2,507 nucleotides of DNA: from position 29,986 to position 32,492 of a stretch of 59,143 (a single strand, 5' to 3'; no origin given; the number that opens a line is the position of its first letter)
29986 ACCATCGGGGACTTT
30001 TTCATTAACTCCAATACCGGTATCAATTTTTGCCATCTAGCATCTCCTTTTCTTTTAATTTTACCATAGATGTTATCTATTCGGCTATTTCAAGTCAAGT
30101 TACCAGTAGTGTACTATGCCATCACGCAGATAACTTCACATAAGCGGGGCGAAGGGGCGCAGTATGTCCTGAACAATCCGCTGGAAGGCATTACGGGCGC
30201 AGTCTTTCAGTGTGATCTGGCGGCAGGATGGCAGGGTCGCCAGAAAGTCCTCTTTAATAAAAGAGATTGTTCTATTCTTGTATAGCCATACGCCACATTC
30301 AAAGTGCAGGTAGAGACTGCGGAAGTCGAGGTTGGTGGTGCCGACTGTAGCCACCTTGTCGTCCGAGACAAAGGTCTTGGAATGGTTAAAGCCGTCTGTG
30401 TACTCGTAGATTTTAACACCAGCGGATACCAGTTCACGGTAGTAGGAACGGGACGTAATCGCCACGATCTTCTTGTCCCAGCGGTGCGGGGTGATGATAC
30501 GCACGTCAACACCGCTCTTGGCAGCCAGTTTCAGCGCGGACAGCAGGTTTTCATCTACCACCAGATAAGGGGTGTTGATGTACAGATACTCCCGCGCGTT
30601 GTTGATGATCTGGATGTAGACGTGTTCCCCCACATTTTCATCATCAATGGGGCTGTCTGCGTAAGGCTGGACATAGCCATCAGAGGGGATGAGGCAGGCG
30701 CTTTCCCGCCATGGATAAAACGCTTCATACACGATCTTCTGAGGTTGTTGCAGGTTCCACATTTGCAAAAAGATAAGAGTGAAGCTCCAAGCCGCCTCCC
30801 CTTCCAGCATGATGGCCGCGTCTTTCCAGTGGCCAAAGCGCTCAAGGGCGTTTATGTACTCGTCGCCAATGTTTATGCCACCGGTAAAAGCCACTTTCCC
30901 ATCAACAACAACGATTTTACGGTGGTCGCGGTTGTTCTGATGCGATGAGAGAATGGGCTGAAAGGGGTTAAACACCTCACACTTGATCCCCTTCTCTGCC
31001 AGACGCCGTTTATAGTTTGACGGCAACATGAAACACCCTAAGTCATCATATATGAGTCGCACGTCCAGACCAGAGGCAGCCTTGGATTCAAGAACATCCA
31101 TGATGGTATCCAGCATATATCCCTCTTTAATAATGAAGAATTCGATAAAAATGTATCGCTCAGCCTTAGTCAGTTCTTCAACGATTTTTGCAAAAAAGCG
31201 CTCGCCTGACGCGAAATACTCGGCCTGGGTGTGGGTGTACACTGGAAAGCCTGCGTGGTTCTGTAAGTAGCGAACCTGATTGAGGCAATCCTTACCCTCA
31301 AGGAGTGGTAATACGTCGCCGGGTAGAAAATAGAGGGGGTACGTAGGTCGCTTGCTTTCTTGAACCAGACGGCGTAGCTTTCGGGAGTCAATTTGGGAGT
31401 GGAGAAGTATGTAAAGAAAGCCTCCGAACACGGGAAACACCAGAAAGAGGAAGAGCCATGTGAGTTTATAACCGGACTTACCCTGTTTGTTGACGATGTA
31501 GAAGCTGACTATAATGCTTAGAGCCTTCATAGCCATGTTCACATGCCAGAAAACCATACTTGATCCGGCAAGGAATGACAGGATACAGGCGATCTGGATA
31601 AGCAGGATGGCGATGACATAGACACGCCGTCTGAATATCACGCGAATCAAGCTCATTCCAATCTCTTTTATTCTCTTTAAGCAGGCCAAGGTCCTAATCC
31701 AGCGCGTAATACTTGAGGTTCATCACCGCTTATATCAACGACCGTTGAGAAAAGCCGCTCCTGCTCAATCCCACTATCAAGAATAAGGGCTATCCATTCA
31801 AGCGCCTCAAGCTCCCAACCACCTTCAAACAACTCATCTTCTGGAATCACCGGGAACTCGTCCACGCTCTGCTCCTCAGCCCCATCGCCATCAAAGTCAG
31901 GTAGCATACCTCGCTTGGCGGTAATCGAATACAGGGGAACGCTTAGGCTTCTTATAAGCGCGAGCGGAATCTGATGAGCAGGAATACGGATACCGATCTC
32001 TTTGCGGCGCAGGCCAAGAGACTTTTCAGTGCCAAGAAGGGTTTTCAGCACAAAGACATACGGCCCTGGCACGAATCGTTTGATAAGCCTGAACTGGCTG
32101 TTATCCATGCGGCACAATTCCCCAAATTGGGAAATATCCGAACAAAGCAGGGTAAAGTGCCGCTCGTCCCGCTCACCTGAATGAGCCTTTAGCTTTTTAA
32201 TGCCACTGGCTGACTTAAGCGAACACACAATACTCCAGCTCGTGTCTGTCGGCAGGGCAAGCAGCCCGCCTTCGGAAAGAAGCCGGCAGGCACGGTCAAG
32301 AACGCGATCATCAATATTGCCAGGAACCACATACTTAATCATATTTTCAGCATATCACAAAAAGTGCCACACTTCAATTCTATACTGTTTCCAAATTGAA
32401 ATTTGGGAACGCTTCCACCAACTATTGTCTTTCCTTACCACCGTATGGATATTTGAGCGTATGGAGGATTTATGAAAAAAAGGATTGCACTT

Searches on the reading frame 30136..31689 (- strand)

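Call 39: search_protein_families(library=pfam, proteins=[window:30136-31689:-], max_evalue=0.00001)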
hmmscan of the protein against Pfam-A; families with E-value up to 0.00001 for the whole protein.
window:30136-31689:- (517 aa): 3 families
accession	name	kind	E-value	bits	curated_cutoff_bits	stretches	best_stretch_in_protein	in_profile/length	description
PF13091.12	PLDc_2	-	4.7e-41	140.2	27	2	358-482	1-128/132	PLD-like domain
PF00614.28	PLDc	-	2.6e-16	59.3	21.9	2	252-278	2-28/28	Phospholipase D Active site motif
PF13396.11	PLDc_N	-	4.6e-07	30.1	23.3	1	56-96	1-40/42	Phospholipase_D-nuclease N-terminal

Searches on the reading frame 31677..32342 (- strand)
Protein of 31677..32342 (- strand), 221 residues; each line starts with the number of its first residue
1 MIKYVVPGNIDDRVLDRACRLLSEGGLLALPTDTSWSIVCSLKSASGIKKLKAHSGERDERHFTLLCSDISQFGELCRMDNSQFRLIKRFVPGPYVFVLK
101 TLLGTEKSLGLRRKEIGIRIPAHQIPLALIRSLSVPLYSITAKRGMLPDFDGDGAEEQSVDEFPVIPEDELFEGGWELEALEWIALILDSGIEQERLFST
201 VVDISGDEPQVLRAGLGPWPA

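Call 39: search_protein_families(library=pfam, proteins=[window:31677-32342:-], max_evalue=0.00001)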
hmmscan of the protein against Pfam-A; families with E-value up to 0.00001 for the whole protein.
window:31677-32342:- (221 aa): 1 family
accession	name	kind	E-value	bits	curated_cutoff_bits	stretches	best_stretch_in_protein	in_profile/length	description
PF01300.24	Sua5_yciO_yrdC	-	1.1e-29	103.6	25.1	1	21-143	2-126/178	Telomere recombination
